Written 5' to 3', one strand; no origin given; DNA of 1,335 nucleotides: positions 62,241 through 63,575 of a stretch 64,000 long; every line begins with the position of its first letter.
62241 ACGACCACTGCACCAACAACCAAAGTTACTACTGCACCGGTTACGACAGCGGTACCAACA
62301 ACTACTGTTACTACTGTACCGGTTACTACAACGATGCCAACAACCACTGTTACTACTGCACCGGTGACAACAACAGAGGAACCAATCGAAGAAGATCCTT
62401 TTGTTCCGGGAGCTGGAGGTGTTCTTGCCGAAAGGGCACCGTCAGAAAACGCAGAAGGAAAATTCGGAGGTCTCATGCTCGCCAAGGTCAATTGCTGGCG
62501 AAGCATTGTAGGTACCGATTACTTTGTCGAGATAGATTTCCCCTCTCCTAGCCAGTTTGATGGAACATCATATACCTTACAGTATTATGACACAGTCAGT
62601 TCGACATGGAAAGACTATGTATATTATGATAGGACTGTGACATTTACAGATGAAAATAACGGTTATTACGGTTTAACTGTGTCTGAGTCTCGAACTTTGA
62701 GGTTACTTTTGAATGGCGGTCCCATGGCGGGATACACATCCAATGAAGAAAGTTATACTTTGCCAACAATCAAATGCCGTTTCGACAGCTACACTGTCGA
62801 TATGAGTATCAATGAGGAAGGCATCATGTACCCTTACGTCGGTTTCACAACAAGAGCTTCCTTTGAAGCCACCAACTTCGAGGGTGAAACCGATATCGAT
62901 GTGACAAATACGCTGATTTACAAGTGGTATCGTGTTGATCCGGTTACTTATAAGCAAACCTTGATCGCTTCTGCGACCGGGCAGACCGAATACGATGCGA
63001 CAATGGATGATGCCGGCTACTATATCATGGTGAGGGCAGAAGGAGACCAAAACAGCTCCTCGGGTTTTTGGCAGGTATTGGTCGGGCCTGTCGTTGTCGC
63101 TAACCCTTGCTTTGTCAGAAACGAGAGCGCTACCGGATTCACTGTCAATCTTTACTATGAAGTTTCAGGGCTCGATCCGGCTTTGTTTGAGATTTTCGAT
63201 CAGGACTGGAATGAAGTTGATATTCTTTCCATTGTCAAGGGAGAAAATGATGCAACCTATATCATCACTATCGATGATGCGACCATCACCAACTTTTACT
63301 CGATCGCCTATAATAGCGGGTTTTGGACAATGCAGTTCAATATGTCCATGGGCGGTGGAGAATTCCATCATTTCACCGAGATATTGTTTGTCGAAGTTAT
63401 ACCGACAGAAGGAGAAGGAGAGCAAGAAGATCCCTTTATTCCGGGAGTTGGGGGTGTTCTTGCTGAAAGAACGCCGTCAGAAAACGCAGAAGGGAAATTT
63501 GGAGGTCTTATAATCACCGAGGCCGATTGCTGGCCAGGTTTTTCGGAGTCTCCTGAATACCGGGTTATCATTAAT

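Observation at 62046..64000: Long ORF missing from the supplied track: lipoprotein with ~345-aa tandem repeats of unknown fold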

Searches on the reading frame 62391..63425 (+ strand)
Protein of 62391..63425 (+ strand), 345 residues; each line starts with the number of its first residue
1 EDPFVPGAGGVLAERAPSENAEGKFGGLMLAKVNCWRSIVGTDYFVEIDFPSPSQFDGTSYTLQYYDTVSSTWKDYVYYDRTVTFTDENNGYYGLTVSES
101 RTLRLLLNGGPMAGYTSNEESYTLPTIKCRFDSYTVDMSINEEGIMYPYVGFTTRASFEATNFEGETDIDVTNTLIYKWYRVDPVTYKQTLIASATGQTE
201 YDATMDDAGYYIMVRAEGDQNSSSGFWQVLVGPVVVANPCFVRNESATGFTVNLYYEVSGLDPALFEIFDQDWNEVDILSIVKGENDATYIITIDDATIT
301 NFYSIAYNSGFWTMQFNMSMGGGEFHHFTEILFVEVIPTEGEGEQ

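Call 21: find_related_loci(query=A1, collection=genome_contigs, flank=10000)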
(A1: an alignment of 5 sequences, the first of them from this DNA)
Query A1 (345 aa) in genome_contigs; peptide patterns used: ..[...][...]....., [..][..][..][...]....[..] (x = any residue, [..] = any of these).
50 stretches matched a pattern; 26 encode a relative of the query (tblastn E <= 1e-3); 26 distinct loci.
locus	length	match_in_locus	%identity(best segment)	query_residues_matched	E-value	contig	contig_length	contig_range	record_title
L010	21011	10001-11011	51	3-340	2e-105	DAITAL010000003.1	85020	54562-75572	MAG TPA_asm: Bacillota bacterium isolate CTOTU29496 NODE_199_length_85020_cov_8.774295, whole genome shotgun sequence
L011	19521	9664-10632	38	4-322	3e-53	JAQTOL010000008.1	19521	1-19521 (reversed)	MAG: Paludibacter sp. isolate STA_87 NODE_5282_length_19521_cov_2.994019_Sandtown_A, whole genome shotgun sequence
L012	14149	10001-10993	35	4-340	9e-50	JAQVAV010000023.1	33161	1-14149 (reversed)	MAG: Paludibacter sp. isolate STD2_5 NODE_4665_length_33161_cov_9.005055_Sandtown_D2, whole genome shotgun sequence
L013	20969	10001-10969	38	4-322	9e-50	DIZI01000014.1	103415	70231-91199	MAG TPA_asm: Paludibacter sp. UBA6032 UBA6032_contig_146, whole genome shotgun sequence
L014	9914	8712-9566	39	4-290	3e-47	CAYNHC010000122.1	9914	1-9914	MAG TPA_asm: uncultured Paludibacter sp. isolate SRP192927_co1_94 genome assembly, contig: NODE_16819_length_9914_cov_9.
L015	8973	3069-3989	36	4-314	5e-47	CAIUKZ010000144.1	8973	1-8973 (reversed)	MAG: uncultured Bacteroidales bacterium isolate ErkenSummer_bin-5965 genome assembly, contig: bin-5965:144/571, whole ge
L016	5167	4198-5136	35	4-316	6e-47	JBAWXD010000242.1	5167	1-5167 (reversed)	MAG: Paludibacter sp. isolate ELA054 MAG054_242, whole genome shotgun sequence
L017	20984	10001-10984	33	4-335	7e-46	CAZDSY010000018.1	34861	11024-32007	MAG TPA_asm: uncultured Paludibacter sp. isolate binchicken_co43_254 genome assembly, contig: NODE_1868_length_34861_cov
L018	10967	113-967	35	4-290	1e-44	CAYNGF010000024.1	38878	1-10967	MAG TPA_asm: uncultured Paludibacter sp. isolate binchicken_co117_196 genome assembly, contig: NODE_2006_length_38878_co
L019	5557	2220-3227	32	4-343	1e-44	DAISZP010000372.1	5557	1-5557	MAG TPA_asm: Luteolibacter sp. isolate CTOTU24494 NODE_7619_length_5557_cov_3.950200, whole genome shotgun sequence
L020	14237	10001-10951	32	3-319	1e-43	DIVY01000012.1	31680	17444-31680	MAG TPA_asm: Bacillales bacterium UBA6120 UBA6120_contig_35707, whole genome shotgun sequence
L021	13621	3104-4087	32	4-335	3e-42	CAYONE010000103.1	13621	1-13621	MAG TPA_asm: uncultured Paludibacter sp. isolate SRP263991_co6_180 genome assembly, contig: NODE_5002_length_13621_cov_1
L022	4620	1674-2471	36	4-271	1e-41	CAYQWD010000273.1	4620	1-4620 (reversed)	MAG TPA_asm: uncultured Paludibacter sp. isolate binchicken_co209_39 genome assembly, contig: NODE_17803_length_4620_cov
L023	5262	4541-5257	35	4-246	4e-40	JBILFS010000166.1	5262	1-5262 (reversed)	MAG: Paludibacter sp. isolate ME2016-08-30_3300044843_group7_bin35 Rohwer_bin456_scaffold_18458_c1, whole genome shotgun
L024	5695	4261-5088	34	3-281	4e-36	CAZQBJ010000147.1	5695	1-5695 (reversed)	MAG TPA_asm: uncultured Brevundimonas sp. isolate SRP268622_co1_391 genome assembly, contig: NODE_35396_length_5695_cov_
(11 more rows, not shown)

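Call 22: search_protein_representatives(alignment_id=A1)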
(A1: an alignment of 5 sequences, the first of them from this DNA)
Query: 5 sequences, 340 profile positions. Proteins with E-value up to 0.001 (for the whole library): 903; up to 1e-10: 348; up to 1e-30: 127. The best 150 are listed.
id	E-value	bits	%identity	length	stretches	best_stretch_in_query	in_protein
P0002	1.0e-169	580.4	-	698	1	2-340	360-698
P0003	3.5e-157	539.3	-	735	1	3-340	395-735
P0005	3.1e-126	437.5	-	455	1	2-336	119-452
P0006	9.6e-125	432.6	-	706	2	2-324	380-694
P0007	1.0e-112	393.1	-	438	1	3-336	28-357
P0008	4.2e-104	364.7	-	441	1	3-336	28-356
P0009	4.8e-101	354.7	-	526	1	2-336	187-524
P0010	1.2e-100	353.4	-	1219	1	3-326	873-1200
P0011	1.9e-99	349.5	-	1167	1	3-329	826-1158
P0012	1.8e-97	343.0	-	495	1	2-254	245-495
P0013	2.8e-96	339.0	-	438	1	3-332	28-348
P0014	3.6e-96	338.6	-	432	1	3-337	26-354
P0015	3.9e-95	335.2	-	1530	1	2-335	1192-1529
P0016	1.7e-92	326.6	-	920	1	3-325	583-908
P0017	1.2e-90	320.6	-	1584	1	2-327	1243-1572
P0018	7.8e-90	317.8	-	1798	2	3-336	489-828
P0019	1.2e-89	317.2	-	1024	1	3-320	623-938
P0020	1.4e-89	317.0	-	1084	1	3-334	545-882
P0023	8.4e-88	311.2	-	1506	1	3-318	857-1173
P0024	4.5e-87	308.8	-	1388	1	3-324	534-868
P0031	1.8e-82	293.6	-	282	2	132-285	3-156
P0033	3.8e-81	289.3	-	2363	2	3-336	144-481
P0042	1.5e-75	270.9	-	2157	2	11-331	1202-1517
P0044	1.9e-74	267.2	-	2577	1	3-326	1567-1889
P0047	2.0e-72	260.6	-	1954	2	3-333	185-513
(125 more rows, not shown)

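Call 24: search_protein_families(library=pfam, proteins=[P0010, P0015, P0018, P0019, P0020, P0023, P0024], max_evalue=0.001)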
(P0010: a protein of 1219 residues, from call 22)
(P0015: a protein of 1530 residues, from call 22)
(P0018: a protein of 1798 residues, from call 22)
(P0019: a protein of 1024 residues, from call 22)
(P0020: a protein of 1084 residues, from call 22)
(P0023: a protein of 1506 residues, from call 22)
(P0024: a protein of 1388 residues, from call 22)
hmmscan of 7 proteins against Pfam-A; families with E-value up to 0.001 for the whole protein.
P0010 (1219 aa): 2 families
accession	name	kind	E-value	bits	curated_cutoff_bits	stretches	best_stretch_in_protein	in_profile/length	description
PF00395.25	SLH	-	4.9e-36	122.9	20.8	3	34-72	4-43/44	S-layer homology domain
PF11209.13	LmeA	-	0.0003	21.3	27.3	0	323-394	41-106/217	LmeA-like phospholipid-binding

P0015 (1530 aa): 3 families
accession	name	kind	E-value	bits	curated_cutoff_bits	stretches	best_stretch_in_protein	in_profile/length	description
PF04122.17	CW_binding_2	-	2.2e-62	208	24.9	3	137-222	1-72/73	Cell wall binding domain 2 (CWB2)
PF02368.24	Big_2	-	2.6e-13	50.2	22.8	1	587-664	1-79/79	Bacterial Ig-like domain (group 2)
PF21461.3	HL_N-beta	-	0.00071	19.8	27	1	621-658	13-49/57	Hyaluronate lyase, N-terminal beta-sheet domain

P0018 (1798 aa): 5 families
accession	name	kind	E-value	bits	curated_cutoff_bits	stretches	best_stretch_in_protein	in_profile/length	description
PF07833.16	Cu_amine_oxidN1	-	7e-35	119.7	24.2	2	52-163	2-107/108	Copper amine oxidase N-terminal domain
PF02368.24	Big_2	-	6.2e-09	36.1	22.8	1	402-480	2-79/79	Bacterial Ig-like domain (group 2)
PF13753.12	SWM_repeat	-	7.1e-09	36.2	27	1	1286-1362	6-83/86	Putative flagellar system-associated repeat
PF16709.11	SCAB-Ig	-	1.3e-06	28.8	27.6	0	1413-1479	24-90/98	Ig domain of plant-specific actin-binding protein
PF00041.27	fn3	-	0.00056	20.5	25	0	841-921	8-73/84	Fibronectin type III domain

P0019 (1024 aa): 4 families
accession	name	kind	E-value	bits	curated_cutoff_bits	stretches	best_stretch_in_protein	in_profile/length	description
PF00395.25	SLH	-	3e-41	139.6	20.8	3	155-198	2-44/44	S-layer homology domain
PF07554.19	FIVAR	-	3.5e-08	34.4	29.2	1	955-1017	1-70/71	FIVAR domain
PF07523.18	Big_3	-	2.7e-06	28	21.2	1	440-486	2-48/68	Bacterial Ig-like domain (group 3)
PF16709.11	SCAB-Ig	-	0.00059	20.3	27.6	0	783-829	18-64/98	Ig domain of plant-specific actin-binding protein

P0020 (1084 aa): 2 families
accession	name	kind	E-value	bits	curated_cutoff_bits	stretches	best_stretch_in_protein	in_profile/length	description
PF00395.25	SLH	-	9.7e-39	131.5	20.8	3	88-131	1-44/44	S-layer homology domain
PF18998.6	Flg_new_2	-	9.1e-17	61.3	23.6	1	470-535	3-69/73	Divergent InlB B-repeat domain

P0023 (1506 aa): 7 families
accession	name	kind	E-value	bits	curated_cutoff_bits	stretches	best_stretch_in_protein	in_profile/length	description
PF00395.25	SLH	-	3.2e-38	129.9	20.8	3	94-137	1-44/44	S-layer homology domain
PF13290.12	CHB_HEX_C_1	-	2.7e-15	56.5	22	1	438-506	5-66/67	Chitobiase/beta-hexosaminidase C-terminal domain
PF13287.12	Fn3_assoc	-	5.5e-14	52.5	23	1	445-509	1-58/59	Fn3 associated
PF02368.24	Big_2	-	2.6e-09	37.3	22.8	1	1218-1261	27-70/79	Bacterial Ig-like domain (group 2)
PF09479.16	Flg_new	-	4.9e-07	30.2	27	1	785-829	1-44/65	Listeria-Bacteroides repeat domain (List_Bact_rpt)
PF13715.12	CarbopepD_reg_2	-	3.5e-06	27.4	32.2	1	714-787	5-81/88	CarboxypepD_reg-like domain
PF16709.11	SCAB-Ig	-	0.00035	21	27.6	0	1030-1066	27-63/98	Ig domain of plant-specific actin-binding protein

P0024 (1388 aa): 2 families
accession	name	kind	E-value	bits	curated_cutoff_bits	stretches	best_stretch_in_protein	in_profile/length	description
PF00395.25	SLH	-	1e-39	134.6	20.8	3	91-134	1-44/44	S-layer homology domain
PF02368.24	Big_2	-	2.6e-12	47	22.8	1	447-520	5-74/79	Bacterial Ig-like domain (group 2)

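Call 27: find_homologous_proteins(query=window:62391-63425:+)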
Query window:62391-63425:+ (345 aa): 6 proteins with E <= 0.001 among 1653 candidates.
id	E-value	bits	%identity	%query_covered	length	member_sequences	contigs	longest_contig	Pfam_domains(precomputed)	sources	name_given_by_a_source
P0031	3.8e-108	380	96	44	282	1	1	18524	-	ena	-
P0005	2.0e-100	355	51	97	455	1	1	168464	-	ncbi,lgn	-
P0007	1.1e-47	181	35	95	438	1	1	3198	-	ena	-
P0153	8.3e-39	152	36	92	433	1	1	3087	PF18962.8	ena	-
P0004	1.3e-38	151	34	92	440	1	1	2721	PF18962.8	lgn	-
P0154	2.3e-36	144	35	79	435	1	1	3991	PF18962.8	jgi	jgi:hypothetical protein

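Call 29: find_encoding_contigs(protein=P0031, flank=10000, max_places=4)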
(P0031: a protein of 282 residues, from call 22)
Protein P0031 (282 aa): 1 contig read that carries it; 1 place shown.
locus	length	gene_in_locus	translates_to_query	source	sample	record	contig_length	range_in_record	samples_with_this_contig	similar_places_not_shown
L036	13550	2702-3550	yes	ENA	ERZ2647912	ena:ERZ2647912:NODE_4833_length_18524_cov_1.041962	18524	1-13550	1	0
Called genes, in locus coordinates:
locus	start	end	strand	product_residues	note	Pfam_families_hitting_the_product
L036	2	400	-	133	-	?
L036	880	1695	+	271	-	PF03275:GLF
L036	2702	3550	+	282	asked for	-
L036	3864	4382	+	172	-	-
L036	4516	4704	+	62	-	-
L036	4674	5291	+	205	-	PF00881:Nitroreductase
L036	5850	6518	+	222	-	PF00221:Lyase_aromatic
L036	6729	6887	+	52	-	PF00221:Lyase_aromatic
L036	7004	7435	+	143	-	PF17391:Urocanase_N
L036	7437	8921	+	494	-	PF17391:Urocanase_N, PF01175:Urocanase, PF17392:Urocanase_C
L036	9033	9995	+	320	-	PF07837:FTCD_N, PF02971:FTCD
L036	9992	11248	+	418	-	PF07969:Amidohydro_3, PF01979:Amidohydro_1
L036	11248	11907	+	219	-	PF04961:FTCD_C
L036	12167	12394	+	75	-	PF00440:TetR_N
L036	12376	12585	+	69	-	-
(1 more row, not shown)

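Call 36: search_protein_families(library=pfam, proteins=[P0033, P0042, P0044, P0047], max_evalue=0.001)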
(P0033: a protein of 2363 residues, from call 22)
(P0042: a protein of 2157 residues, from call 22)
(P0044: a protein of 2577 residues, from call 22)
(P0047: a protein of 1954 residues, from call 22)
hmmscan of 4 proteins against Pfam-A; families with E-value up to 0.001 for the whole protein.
P0033 (2363 aa): 7 families
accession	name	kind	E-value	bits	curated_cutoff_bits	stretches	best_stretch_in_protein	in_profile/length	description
PF13620.12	CarboxypepD_reg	-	5.4e-17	62.4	32.3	1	1578-1632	3-55/82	Carboxypeptidase regulatory-like domain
PF00963.24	Cohesin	-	1.8e-15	57.8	24.1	1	2166-2295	2-139/139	Cohesin domain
PF00395.25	SLH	-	8e-14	51.8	20.8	1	2005-2042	1-39/44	S-layer homology domain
PF00404.24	Dockerin_1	-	2.6e-10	40.8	22.9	1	2300-2353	1-54/57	Dockerin type I domain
PF16709.11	SCAB-Ig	-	4.7e-08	33.4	27.6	0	2070-2147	2-74/98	Ig domain of plant-specific actin-binding protein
PF17210.9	SdrD_B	-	5.5e-05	23.8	29.7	0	1592-1638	25-71/112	SdrD B-like domain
PF23197.1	IG_AIR9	-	0.00011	22.3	27.5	0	2100-2140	32-69/87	AIR9 A9 domain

P0042 (2157 aa): 8 families
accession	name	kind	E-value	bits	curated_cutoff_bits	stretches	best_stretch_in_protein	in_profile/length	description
PF04122.17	CW_binding_2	-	5.8e-54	181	24.9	3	150-237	2-73/73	Cell wall binding domain 2 (CWB2)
PF09479.16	Flg_new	-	4e-11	43.3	27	1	1527-1600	3-65/65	Listeria-Bacteroides repeat domain (List_Bact_rpt)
PF13290.12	CHB_HEX_C_1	-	5.2e-09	36.4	22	1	961-1025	1-60/67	Chitobiase/beta-hexosaminidase C-terminal domain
PF13753.12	SWM_repeat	-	6.5e-07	29.9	27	1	1855-1930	8-83/86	Putative flagellar system-associated repeat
PF13287.12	Fn3_assoc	-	1.5e-06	28.7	23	1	973-1025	2-49/59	Fn3 associated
PF16709.11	SCAB-Ig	-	4.1e-06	27.2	27.6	0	1351-1410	13-72/98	Ig domain of plant-specific actin-binding protein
PF23197.1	IG_AIR9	-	1.9e-05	24.9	27.5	0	1366-1404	31-68/87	AIR9 A9 domain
PF13205.12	Big_5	-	2.3e-05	25.5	23.6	1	1848-1941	6-95/105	Bacterial Ig-like domain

P0044 (2577 aa): 5 families
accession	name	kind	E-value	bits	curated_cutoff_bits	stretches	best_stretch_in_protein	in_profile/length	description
PF12733.13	Cadherin-like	-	4.3e-36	123.7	24.2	4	884-970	3-89/89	Cadherin-like beta sandwich domain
PF00395.25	SLH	-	9.3e-29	99.6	20.8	3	189-232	1-44/44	S-layer homology domain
PF02368.24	Big_2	-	3.4e-09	37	22.8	1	505-574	2-72/79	Bacterial Ig-like domain (group 2)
PF13287.12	Fn3_assoc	-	2.9e-07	30.9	23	1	992-1055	1-59/59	Fn3 associated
PF07554.19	FIVAR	-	0.00039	21.4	29.2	1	2298-2336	30-71/71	FIVAR domain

P0047 (1954 aa): 4 families
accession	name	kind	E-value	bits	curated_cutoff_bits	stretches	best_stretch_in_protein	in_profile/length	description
PF18998.6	Flg_new_2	-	1.9e-52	175.6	23.6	5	1208-1277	3-69/73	Divergent InlB B-repeat domain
PF17957.7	Big_7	-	1.1e-10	42.4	24.1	1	947-1018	1-70/70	Bacterial Ig domain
PF09136.16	Glucodextran_B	-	1.1e-09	38.5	27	2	783-865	1-76/83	Glucodextranase, domain B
PF09479.16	Flg_new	-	9.2e-08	32.5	27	0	1044-1106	4-64/65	Listeria-Bacteroides repeat domain (List_Bact_rpt)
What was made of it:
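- A few relatives carry CHB_HEX_C_1/Fn3_assoc or Glucodextran_B domains (calls 24, 36).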

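Call 37: predict_structure(alignment_id=A2)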
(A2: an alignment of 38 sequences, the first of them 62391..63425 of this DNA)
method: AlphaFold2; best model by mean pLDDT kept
length: 345 residues; sequences in the alignment: 38
mean_pLDDT: 94.2   pTM: 0.88
mean pLDDT of the five models: 94.2, 93.8, 93.7, 92.8, 92.6
residues with pLDDT >= 90: 301; 70-90: 31; 50-70: 10; < 50: 3
segments of 3 or more residues with pLDDT < 50: 343-345
pLDDT, mean of each block of 10 residues (from residue 1): 94 90 97 94 96 97 98 97 94 95 98 98 97 96 93 98 93 98 97 97 96 98 98 96 95 97 97 97 98 93 96 88 74 84 48
secondary structure, 60 per line:
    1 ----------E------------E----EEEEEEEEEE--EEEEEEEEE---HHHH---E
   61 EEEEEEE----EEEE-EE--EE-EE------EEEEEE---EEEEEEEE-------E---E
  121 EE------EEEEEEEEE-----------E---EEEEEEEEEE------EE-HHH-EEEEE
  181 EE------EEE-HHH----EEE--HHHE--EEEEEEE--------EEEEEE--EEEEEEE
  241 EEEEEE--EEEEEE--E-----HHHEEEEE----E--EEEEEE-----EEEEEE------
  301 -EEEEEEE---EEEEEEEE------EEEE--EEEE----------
elements in order: E29-38 E41-49 H53-56 E60-67 E72-75 E92-97 E101-108 E120-122 E129-137 E153-162 E176-182 E189-191 E200-202 E211-217 E226-231 E234-246 E249-254 E266-270 E278-283 E289-294 E302-308 E312-319 E326-329 E332-335
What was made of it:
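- On Ig/FN3-like beta-sandwich domain arrays of surface proteins: The AF2 model has pLDDT 94.2 and 24 strands in three blocks (call 37).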

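Call 39: fold_search(model_id=the predicted structure, library=pdb)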
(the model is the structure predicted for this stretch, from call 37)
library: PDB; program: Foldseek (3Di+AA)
matches with E <= 10: 1540; with E <= 0.001: 23
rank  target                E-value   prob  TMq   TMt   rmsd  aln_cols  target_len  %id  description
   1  2yn5_A                2.1e-05  0.99  0.19  0.22  20.8       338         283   10  Structural insight into the giant calcium-binding adhesin SiiE: implications for the adhesion of Salmonella enterica t (released 2013-04-03)
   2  2yn3_A                2.1e-05  0.99  0.18  0.21  19.8       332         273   11  Structural insight into the giant calcium-binding adhesin SiiE: implications for the adhesion of Salmonella enterica t (released 2013-04-03)
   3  2yn5_B                2.7e-05  0.99  0.19  0.21  20.9       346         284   10  Structural insight into the giant calcium-binding adhesin SiiE: implications for the adhesion of Salmonella enterica t (released 2013-04-03)
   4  5utk_A                6.4e-05  0.92  0.16  0.18  23.7       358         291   12  Crystal structure of the membrane proximal three fibronectin type III (FNIII) domains of Tie2 (Tie2[FNIIIa-c]) (released 2017-04-12)
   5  5e55_A                8.7e-05  0.98  0.19  0.21  18.1       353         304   12  Crystal structure of mouse CNTN6 FN1-FN3 domains (released 2016-08-31)
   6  2xyc                  1.2e-04  0.95  0.17  0.20  17.4       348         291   10  CRYSTAL STRUCTURE OF NCAM2 IGIV-FN3I (released 2011-02-23)
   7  7ne1_B                2.4e-04  0.95  0.21  0.23  22.3       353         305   10  Structure of the complex between Netrin-1 and its receptor Neogenin (released 2021-03-31)
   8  2yn3_C                3.6e-04  0.97  0.20  0.24  20.6       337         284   10  Structural insight into the giant calcium-binding adhesin SiiE: implications for the adhesion of Salmonella enterica t (released 2013-04-03)
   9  6ehg_A                4.9e-04  0.97  0.24  0.16  12.3       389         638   10  complement component C3b in complex with a nanobody (released 2018-02-14)
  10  6tpw                  5.7e-04  0.90  0.20  0.18  32.2       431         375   10  Crystal structures of FNIII domain one through four of the human leucocyte common antigen-related protein ( LAR) (released 2020-05-13)
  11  8bnq_A                6.3e-04  0.93  0.20  0.21  25.9       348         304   10  Crystal structure of the FnIII-tandem A84-A86 from the A-band of titin (released 2023-04-12)
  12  4gh7_B                6.6e-04  0.98  0.26  0.31  18.8       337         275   12  Crystal structure of Anticalin N7A in complex with oncofetal fibronectin fragment Fn7B8 (released 2012-12-26)
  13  6o89_H                6.6e-04  0.92  0.20  0.20  16.6       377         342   10  Anti-CD28xCD3 CODV Fab (released 2019-11-20)
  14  9oz1_A                6.6e-04  0.90  0.20  0.11  27.0       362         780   10  Cryo-EM structure of chicken ROS1 in apo-state. Cryo-EM refinement is focused on the "leg" region of chicken ROS1. (released 2026-02-25)
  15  6o8d_H                8.1e-04  0.87  0.19  0.19  17.4       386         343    9  Anti-CD28xCD3 CODV Fab bound to CD28 (released 2019-11-20)
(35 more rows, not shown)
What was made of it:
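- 63090..63425 (+): Module 1, domain D3 (module aa 234-345), the third beta-sandwich. Calls 37 and 39.
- The best Foldseek hits are stalk-type arrays (call 39).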

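Call 40: search_solved_structures(query=A1, max_evalue=10)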
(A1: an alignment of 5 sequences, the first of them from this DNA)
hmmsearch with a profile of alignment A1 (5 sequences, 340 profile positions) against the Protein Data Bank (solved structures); distinct sequences matched with E-value up to 10: 2.
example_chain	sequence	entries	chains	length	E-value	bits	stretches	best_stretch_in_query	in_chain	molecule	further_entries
1ohf_A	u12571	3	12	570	0.15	14.4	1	62-89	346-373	p70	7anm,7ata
8a3c_A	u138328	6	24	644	0.18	14.1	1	62-89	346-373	p70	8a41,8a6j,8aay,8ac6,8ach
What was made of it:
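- On Carbohydrate-binding modules (any Pfam CBM family): A profile against PDB sequences found nothing relevant (call 40).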

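Call 60: search_protein_families(library=ncbifam, proteins=[P0155], max_evalue=10)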
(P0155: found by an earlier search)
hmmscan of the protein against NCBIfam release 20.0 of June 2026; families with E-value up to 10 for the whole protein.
P0155 (806 aa): 4 families
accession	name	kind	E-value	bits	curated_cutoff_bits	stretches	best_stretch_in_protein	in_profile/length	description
NF002321.0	PRK01261.1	equivalog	0.0029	17.5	287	2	723-781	49-105/229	3-dehydroquinate dehydratase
NF004910.0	PRK06266.1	equivalog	0.045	12.9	180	1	724-803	15-96/185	transcription initiation factor E subunit alpha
NF012028.0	PRK15484.1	subfamily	0.11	11.6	618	0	636-661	69-94/380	lipopolysaccharide N-acetylglucosaminyltransferase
NF033761.1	gliding_GltJ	equivalog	5.5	5.9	450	1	42-113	418-492/671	adventurous gliding motility protein GltJ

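Call 62: fold_search(model_id=the predicted structure, library=viral)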
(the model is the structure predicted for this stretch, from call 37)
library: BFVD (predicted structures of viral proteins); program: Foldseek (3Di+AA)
matches with E <= 10: 758; with E <= 0.001: 27
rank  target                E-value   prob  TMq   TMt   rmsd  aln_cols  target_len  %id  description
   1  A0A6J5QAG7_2          2.6e-05  1.00  0.21  0.11  21.5       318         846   15  Tip attachment protein J [uncultured Caudovirales phage]
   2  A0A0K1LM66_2          3.0e-05  1.00  0.23  0.12  20.5       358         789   14  Tail fiber protein [Caulobacter phage Seuss]
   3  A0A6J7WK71            3.7e-05  0.99  0.19  0.07  24.1       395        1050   11  Uncharacterized protein [uncultured Caudovirales phage]
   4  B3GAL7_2              4.6e-05  0.99  0.22  0.10  21.3       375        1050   12  AMDV3_1 [uncultured virus]
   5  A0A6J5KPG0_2          6.2e-05  1.00  0.24  0.13  25.0       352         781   14  Tip attachment protein J [uncultured Caudovirales phage]
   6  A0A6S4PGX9            6.2e-05  0.98  0.21  0.20  31.8       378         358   11  Ig-like domain-containing protein [uncultured phage_MedDCM-OCT-S39-C11]
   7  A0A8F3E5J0            8.9e-05  0.99  0.21  0.20  31.6       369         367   13  Minor tail protein [Microbacterium phage Honk]
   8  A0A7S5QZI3            1.1e-04  0.98  0.21  0.07  25.8       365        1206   12  Pectin lyase fold domain-containing protein [Rhizobium phage RHph_Y2_6]
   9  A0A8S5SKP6            1.3e-04  0.92  0.20  0.16  33.9       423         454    9  Uncharacterized protein [Siphoviridae sp. ctrCN24]
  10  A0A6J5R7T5            1.3e-04  0.99  0.24  0.14  21.6       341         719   12  Fibronectin type III [uncultured Caudovirales phage]
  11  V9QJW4                1.7e-04  0.99  0.19  0.13  20.0       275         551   16  (no name in the UniProt tables at hand)
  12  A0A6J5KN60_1          2.1e-04  0.96  0.20  0.09  24.2       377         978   14  Tip attachment protein J (Fragment) [uncultured Caudovirales phage]
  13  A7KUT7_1              2.6e-04  0.92  0.19  0.09  28.4       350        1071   12  (no name in the UniProt tables at hand)
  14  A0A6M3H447            3.2e-04  0.99  0.19  0.06  18.8       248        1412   10  (no name in the UniProt tables at hand)
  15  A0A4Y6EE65            3.7e-04  0.90  0.18  0.12  24.2       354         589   11  Minor tail protein [Microbacterium phage TinyTimothy]
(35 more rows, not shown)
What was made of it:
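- On Ig/FN3-like beta-sandwich domain arrays of surface proteins: Foldseek aligns it to triple Ig/FN3 structures at E 2e-5 to 1e-3 (calls 39, 62).
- Closest known: Giant adhesin SiiE BIg domains. Same: These are the best Foldseek matches, at E 2e-5 and probability 0.99 (calls 39, 62).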
